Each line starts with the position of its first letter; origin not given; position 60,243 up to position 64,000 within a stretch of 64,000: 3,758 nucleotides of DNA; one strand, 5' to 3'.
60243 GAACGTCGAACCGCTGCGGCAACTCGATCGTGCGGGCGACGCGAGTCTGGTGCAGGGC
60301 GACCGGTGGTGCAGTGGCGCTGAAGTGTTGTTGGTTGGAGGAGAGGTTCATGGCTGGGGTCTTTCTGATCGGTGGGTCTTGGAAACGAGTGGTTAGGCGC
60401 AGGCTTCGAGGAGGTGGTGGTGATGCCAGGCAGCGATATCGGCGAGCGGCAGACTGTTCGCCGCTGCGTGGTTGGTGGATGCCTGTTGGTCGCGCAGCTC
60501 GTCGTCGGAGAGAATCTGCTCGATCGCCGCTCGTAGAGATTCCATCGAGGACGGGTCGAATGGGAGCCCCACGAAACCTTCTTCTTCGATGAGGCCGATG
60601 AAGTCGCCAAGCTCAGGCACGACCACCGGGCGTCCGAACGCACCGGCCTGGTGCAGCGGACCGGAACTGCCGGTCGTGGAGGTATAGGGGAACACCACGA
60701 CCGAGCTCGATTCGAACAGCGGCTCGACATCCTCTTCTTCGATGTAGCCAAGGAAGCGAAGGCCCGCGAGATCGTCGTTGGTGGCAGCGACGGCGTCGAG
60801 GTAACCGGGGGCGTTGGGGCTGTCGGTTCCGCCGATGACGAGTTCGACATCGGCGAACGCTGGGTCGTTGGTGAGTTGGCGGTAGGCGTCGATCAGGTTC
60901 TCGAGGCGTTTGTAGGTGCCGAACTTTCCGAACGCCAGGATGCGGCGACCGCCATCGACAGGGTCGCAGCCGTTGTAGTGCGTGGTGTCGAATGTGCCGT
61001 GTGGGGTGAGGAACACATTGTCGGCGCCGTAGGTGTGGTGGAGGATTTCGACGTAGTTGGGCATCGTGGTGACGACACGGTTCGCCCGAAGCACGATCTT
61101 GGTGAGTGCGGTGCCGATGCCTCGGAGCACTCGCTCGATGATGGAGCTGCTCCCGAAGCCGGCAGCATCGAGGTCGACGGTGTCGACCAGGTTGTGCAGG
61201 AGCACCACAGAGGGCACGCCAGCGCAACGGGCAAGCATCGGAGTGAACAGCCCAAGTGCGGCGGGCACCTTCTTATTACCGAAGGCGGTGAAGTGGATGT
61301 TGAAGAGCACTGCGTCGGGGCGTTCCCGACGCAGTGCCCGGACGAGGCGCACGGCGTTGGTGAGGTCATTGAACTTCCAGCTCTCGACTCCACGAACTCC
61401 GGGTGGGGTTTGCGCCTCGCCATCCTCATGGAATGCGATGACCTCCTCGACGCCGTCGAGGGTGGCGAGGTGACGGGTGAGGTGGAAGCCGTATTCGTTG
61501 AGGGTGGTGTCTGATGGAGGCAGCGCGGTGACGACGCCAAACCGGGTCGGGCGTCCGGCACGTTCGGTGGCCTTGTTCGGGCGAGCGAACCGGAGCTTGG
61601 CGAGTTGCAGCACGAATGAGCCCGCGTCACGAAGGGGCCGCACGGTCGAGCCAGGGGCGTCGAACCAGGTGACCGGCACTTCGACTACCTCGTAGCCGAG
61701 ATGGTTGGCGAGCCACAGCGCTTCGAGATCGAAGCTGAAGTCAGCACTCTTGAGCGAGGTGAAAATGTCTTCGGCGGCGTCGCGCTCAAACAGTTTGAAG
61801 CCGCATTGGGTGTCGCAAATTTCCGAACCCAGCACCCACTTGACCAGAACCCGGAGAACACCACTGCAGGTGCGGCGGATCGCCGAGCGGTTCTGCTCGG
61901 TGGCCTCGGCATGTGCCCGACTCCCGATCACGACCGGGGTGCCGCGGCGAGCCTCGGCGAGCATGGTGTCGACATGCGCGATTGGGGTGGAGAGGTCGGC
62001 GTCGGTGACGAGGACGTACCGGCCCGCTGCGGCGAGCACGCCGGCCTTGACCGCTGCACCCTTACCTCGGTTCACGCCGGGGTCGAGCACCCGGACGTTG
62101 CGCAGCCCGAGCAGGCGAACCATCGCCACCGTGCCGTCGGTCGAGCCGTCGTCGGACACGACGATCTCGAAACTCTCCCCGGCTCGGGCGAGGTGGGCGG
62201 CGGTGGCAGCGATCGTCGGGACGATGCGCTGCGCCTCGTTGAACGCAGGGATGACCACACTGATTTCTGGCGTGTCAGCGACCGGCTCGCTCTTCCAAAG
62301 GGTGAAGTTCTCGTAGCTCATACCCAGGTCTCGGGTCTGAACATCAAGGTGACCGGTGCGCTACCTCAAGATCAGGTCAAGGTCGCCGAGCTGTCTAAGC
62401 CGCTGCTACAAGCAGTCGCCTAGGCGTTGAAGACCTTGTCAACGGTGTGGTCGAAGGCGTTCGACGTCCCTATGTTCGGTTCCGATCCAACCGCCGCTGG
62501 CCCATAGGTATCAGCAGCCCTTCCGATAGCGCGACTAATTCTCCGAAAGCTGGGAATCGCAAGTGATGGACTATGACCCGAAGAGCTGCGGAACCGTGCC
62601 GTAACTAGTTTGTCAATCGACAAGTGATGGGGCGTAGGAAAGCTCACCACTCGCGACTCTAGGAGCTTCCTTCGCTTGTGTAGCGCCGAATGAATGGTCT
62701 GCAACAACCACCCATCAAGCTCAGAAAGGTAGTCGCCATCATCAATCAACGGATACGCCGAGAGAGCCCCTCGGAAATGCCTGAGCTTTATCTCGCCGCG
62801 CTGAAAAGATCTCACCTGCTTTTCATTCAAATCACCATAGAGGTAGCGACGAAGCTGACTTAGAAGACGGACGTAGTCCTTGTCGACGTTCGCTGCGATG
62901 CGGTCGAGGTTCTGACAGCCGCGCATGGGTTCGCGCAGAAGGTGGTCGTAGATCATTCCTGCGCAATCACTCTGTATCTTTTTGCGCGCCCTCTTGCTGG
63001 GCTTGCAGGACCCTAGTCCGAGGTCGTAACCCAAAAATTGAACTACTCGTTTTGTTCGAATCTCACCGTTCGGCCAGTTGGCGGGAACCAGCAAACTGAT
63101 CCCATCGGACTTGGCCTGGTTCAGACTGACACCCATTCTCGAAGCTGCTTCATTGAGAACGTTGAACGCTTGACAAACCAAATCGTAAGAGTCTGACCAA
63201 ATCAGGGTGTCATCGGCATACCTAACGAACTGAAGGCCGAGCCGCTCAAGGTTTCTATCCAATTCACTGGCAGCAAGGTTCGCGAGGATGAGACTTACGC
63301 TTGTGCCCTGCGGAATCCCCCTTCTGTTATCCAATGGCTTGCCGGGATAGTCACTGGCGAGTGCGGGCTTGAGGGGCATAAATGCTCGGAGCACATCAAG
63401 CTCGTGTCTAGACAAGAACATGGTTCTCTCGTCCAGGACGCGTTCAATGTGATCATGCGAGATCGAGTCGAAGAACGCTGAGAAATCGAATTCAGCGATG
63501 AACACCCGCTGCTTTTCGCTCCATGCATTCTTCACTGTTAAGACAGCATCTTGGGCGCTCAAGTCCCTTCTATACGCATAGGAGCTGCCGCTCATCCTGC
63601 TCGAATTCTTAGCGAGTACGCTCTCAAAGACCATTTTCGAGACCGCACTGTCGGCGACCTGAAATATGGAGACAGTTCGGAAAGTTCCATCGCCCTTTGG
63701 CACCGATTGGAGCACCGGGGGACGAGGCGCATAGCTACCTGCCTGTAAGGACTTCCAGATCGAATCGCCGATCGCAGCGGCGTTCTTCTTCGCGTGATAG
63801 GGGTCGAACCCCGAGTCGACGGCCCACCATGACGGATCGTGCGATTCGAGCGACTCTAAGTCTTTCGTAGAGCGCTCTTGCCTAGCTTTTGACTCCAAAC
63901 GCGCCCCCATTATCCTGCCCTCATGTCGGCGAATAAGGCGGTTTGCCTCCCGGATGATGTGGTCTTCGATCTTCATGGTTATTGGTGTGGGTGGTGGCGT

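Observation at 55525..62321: Seven-gene minus-strand string joined by ATGA overlaps couples polysaccharide synthesis/export genes to H-NOX phosphorelay and STAS proteins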

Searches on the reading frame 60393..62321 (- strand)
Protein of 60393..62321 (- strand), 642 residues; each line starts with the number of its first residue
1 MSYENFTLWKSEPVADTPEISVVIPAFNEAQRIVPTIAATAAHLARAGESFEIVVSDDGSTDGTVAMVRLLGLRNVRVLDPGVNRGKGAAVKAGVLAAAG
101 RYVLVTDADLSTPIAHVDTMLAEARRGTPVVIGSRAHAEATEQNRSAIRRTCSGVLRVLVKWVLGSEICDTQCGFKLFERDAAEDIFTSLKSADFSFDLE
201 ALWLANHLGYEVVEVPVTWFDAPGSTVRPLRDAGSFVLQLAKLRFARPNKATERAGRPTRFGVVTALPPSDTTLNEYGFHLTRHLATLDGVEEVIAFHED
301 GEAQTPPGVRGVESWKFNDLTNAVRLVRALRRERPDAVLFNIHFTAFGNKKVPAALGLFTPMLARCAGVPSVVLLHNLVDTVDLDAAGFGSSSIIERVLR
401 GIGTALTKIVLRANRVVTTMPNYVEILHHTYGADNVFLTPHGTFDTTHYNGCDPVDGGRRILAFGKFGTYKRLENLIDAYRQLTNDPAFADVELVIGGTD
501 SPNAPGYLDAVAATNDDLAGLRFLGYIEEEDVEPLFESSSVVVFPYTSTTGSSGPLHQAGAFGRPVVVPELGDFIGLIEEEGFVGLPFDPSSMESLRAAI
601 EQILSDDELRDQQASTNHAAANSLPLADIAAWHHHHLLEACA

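Call 5: search_protein_families(library=pfam, proteins=[window:60393-62321:-], max_evalue=0.01)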
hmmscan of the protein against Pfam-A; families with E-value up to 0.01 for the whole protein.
window:60393-62321:- (642 aa): 6 families
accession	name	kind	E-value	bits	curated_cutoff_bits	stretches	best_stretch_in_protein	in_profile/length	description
PF00535.33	Glycos_transf_2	-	4.7e-25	88.9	23.3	1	21-187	1-168/168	Glycosyl transferase family 2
PF13692.12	Glyco_trans_1_4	-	3.7e-16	60.1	27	1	459-606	2-142/142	Glycosyl transferases group 1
PF00534.26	Glycos_transf_1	-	2.9e-14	53.4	26.4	1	459-614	16-166/172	Glycosyl transferases group 1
PF13641.12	Glyco_tranf_2_3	-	5.1e-06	27.1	27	1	18-109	1-96/230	Glycosyltransferase like family 2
PF13439.12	Glyco_transf_4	-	7.8e-06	26.4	28.5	1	280-442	10-165/170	Glycosyltransferase Family 4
PF13704.12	Glyco_tranf_2_4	-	0.0079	17.1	27.5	0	35-109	5-81/98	Glycosyl transferase family 2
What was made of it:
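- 60393..62321 (-): Fused glycosyltransferase. The N-terminal GT2 domain is of the polyprenol-phosphate-sugar-synthase type. The C-terminal part is a GT-B/GT4 domain. Pfam Glycos_transf_2 4.7e-25 (residues 21-187), Glyco_transf_4 (280-442) and Glycos_transf_1 2.9e-14 (459-614) (call 5).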

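Call 22: search_protein_families(library=ncbifam, proteins=[window:60393-62321:-], max_evalue=0.1)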
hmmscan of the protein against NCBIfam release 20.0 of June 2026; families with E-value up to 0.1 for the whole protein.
window:60393-62321:- (642 aa): 25 families
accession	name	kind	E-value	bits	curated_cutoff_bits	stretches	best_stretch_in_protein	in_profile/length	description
TIGR04182.1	glyco_TIGR04182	equivalog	1.3e-16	60.8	325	1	19-243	1-217/293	S-layer glycoprotein N-glycosyltransferase AglJ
NF047588.1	GlcsyltransPgfSStrep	equivalog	1.4e-15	57.3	500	1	20-188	3-169/308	glycosyltransferase PgfS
NF007986.1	PRK10714.1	equivalog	1.4e-15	57.1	529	1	18-217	6-198/316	undecaprenyl-phosphate 4-deoxy-4-formamido-L-arabinose transferase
NF058614.1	PPMAGASynPpgS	equivalog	6.1e-15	55.3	370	1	21-218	3-195/226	polyprenyl-phospho-N-acetylgalactosaminyl synthase PpgS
NF041875.1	EPS_EpsD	equivalog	2.8e-14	53.3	370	1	20-132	1-113/325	exopolysaccharide biosynthesis glycosyltransferase EpsD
NF041391.1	DPhHxTase_Halo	equivalog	3.7e-14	52.2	375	1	27-226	4-190/213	dolichyl-phosphate hexose transferase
TIGR03937.1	PgaC_IcaA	equivalog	1.1e-12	47.6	422.3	1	11-110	38-136/407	poly-beta-1,6-N-acetyl-D-glucosamine synthase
TIGR04283.1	glyco_like_mftF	equivalog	4.2e-11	42.9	182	1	20-120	1-93/221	TIGR04283 family arsenosugar biosynthesis glycosyltransferase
NF010496.0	PRK13915.1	equivalog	4.5e-11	42.4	262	1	17-118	30-135/307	glucosyl-3-phosphoglycerate synthase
TIGR03965.1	mycofact_glyco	equivalog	8.8e-10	38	280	1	15-143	71-198/467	mycofactocin biosynthesis glycosyltransferase MftF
NF007482.0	PRK10073.1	equivalog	6.4e-09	35.3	423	1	16-111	4-97/334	glycosyltransferase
TIGR03469.1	HpnB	hypoth_equivalog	4.7e-08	32.5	379.25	1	16-127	42-163/386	hopene-associated glycosyltransferase HpnB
NF047683.1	TeichurnBiosyTuaG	equivalog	6.1e-07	29.3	400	1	17-109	5-96/252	teichuronic acid biosynthesis protein TuaG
TIGR04063.1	stp3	hypoth_equivalog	8e-07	28.3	442.05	1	463-614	217-368/397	TIGR04063 family PEP-CTERM/XrtA system glycosyltransferase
TIGR04009.1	wcaE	equivalog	6.2e-06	25.7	369.2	1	20-107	3-90/248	colanic acid biosynthesis glycosyltransferase WcaE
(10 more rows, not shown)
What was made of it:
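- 60393..62321 (-): The best NCBIfam matches of the GT2 part are AglJ, PgfS, ArnC, PpgS and dolichyl-phosphate hexose transferase, all below their equivalog cut-offs (call 22).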

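Call 23: find_encoding_contigs(protein=window:60393-62321:-, flank=10000, max_places=4)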
Protein window:60393-62321:- (642 aa): 2 contigs read that carry it; 1 place shown.
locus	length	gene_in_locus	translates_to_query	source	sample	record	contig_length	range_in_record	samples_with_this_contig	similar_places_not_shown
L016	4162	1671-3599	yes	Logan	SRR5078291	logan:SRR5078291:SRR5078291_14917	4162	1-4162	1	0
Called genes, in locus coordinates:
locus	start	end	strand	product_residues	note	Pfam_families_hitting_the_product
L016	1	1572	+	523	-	?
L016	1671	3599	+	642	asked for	PF00535:Glycos_transf_2, PF13641:Glyco_tranf_2_3 (faint), PF13439:Glyco_transf_4 (faint), PF00534:Glycos_transf_1, PF13692:Glyco_trans_1_4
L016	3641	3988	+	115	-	PF01740:STAS, PF13466:STAS_2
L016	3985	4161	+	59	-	?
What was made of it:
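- Tried and rejected: The exact GT protein returned only a 4.2-kb contig (call 23).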

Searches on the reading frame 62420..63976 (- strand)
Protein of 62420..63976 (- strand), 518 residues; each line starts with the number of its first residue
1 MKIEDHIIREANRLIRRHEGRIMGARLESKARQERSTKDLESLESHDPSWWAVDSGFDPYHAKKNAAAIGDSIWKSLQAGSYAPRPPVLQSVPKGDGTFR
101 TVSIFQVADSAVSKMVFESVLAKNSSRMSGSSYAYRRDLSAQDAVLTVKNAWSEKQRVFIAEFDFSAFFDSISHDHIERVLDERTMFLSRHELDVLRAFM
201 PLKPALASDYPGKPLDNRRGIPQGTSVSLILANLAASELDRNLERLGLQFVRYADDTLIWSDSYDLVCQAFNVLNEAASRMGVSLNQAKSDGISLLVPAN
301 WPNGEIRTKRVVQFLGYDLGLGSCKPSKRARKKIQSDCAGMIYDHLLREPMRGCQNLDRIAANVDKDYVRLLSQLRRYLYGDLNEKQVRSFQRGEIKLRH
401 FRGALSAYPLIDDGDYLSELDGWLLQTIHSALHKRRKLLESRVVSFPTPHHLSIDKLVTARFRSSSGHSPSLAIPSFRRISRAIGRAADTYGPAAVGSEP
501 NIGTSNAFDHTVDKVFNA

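Call 5: search_protein_families(library=pfam, proteins=[window:62420-63976:-], max_evalue=0.01)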
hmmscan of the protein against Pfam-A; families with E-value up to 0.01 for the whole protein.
window:62420-63976:- (518 aa): 1 family
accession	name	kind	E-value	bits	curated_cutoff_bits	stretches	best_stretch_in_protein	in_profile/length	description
PF00078.32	RVT_1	-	3.4e-25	89.4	29.6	1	92-318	1-204/205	Reverse transcriptase (RNA-dependent DNA polymerase)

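Call 46: search_protein_families(library=padloc, proteins=[window:62420-63976:-], max_evalue=0.01)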
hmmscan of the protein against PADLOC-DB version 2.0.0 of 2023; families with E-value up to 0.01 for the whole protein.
window:62420-63976:- (518 aa): 86 families (the best 25 are shown)
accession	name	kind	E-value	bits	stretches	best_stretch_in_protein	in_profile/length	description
PDLC03766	Drt9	-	4e-164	545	1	2-498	4-481/488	DRT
PDLC01136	RT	-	1.5e-31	107.8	1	65-289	37-241/263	RT (reverse transcriptase)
PDLC02063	Cas1_IIIb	-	5.6e-24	82.6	1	74-285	58-255/617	-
PDLC03756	RT_UG19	-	6e-23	79.7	1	75-289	49-271/562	DRT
PDLC03765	RT_UG27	-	1.2e-22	78.4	1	73-291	44-259/420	DRT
PDLC03754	RT_UG17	-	4.4e-22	76.5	1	62-426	40-349/429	DRT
PDLC03760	RT_UG22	-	2.7e-21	74.1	1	62-289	35-236/476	DRT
PDLC03759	RT_UG21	-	2.7e-20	70.6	1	64-290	34-262/503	DRT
PDLC01607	RT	-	7.7e-20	69.7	1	92-317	1-159/161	"CAS-I,CAS-II,CAS-III,CAS-IV,CAS-V,CAS-VI; acquisition_associated"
PDLC03764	RT_UG26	-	1.2e-19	68.3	1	92-290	63-256/398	DRT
PDLC03778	RT_UG39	-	1.8e-19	68.2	2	72-186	106-229/541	DRT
PDLC03768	Drt3a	-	8.5e-19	66.3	1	142-435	119-362/411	DRT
PDLC03773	RT_UG34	-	1.5e-18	65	1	75-290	55-284/512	DRT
PDLC03761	RT_UG23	-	9.3e-16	55.4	1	68-290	38-259/489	DRT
PDLC03757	Drt2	-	4e-15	53.8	2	217-318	284-381/502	DRT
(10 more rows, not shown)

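Call 77: find_encoding_contigs(protein=window:62420-63976:-, flank=10000, max_places=5)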
Protein window:62420-63976:- (518 aa): no gene with exactly this product is on record in the collection.
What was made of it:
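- Tried and rejected: The RT protein is not on record (call 77).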
